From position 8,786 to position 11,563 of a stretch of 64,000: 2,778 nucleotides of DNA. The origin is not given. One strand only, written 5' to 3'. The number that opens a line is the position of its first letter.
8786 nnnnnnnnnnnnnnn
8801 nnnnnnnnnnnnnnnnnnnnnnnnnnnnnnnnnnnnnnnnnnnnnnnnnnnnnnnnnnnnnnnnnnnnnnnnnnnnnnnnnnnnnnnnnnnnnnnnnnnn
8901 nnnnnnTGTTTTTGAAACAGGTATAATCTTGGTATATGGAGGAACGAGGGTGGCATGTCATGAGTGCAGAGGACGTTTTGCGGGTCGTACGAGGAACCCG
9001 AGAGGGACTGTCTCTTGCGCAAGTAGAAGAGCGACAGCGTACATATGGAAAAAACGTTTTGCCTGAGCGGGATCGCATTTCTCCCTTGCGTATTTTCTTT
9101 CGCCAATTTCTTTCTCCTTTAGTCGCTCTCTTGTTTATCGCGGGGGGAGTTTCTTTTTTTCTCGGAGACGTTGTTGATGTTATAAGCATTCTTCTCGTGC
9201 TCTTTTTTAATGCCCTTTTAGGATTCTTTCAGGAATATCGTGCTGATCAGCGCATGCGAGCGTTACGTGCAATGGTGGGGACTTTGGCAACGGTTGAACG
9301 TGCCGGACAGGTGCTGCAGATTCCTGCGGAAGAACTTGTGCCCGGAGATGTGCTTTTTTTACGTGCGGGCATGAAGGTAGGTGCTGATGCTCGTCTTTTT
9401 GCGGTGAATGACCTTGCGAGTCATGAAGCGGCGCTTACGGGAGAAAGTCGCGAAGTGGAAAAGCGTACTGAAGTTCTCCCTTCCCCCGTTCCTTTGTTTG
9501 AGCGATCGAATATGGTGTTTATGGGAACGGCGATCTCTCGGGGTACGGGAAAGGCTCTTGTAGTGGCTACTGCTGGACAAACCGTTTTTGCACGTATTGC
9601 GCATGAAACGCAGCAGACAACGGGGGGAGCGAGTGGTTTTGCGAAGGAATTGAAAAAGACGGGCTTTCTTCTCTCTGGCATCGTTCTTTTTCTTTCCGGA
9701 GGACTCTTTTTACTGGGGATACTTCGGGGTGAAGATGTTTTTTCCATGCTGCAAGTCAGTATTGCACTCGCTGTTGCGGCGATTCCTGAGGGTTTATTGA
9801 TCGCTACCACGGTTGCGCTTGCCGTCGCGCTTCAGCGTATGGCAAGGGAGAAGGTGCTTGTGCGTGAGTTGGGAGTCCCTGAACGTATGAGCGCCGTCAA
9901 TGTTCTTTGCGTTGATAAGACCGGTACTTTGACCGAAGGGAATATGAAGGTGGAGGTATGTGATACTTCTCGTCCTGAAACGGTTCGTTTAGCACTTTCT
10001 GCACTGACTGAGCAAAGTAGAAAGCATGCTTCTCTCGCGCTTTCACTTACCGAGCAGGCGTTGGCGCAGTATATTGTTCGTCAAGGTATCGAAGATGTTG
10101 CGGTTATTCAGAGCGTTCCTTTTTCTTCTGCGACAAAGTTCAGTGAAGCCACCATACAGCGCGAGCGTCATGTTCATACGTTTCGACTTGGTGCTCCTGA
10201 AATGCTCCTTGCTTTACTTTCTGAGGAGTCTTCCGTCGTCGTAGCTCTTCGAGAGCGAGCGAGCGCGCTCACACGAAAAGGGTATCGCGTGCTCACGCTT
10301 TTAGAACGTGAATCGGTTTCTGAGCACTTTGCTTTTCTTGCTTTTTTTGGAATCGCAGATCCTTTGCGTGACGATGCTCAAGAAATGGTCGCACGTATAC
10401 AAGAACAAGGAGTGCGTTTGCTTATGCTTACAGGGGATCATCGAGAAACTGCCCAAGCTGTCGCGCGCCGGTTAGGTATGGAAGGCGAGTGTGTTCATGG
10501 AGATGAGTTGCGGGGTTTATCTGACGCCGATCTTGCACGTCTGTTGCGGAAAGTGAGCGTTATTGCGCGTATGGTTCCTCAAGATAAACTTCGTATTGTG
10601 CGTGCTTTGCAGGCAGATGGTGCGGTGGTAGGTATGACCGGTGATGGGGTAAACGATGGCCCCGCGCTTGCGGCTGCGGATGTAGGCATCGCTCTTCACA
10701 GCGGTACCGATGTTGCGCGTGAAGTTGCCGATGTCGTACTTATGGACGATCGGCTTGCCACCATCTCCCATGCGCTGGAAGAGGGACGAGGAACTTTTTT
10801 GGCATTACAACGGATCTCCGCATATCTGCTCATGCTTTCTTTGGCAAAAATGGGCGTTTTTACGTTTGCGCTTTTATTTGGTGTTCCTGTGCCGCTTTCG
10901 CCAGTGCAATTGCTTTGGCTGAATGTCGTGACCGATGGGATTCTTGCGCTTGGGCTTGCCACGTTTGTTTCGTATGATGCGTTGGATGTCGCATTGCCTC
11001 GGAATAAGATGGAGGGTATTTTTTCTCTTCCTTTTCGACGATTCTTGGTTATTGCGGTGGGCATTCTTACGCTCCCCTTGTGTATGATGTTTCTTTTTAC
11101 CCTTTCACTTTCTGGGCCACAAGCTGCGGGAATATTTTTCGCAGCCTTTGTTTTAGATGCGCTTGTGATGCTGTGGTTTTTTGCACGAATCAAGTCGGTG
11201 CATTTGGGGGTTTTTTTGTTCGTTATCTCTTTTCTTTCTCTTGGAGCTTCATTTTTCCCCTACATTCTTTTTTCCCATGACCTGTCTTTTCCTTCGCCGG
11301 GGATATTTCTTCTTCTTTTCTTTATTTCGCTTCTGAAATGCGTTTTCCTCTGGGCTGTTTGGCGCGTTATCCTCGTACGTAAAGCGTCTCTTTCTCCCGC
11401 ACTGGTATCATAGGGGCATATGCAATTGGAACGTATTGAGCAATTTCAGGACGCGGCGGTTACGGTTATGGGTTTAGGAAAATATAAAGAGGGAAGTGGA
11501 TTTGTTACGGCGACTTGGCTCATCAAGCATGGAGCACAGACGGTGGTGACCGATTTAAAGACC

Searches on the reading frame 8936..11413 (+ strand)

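Call 94: search_protein_families(library=pfam, proteins=[window:8936-11413:+], max_evalue=0.00001)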
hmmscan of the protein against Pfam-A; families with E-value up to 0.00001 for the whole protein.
window:8936-11413:+ (825 aa): 4 families
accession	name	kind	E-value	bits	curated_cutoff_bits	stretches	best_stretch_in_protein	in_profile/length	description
PF00122.25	E1-E2_ATPase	-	2.8e-42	144.7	28.1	1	117-304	6-180/181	E1-E2 ATPase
PF00702.32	Hydrolase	-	2.9e-23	83.7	26.4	1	322-582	2-191/191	haloacid dehalogenase-like hydrolase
PF00690.31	Cation_ATPase_N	-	1.4e-17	63.5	20.4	1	6-73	1-69/69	Cation transporter/ATPase, N-terminus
PF00689.26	Cation_ATPase_C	-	7.4e-08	32.8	27.3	1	651-794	1-156/175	Cation transporting ATPase, C-terminus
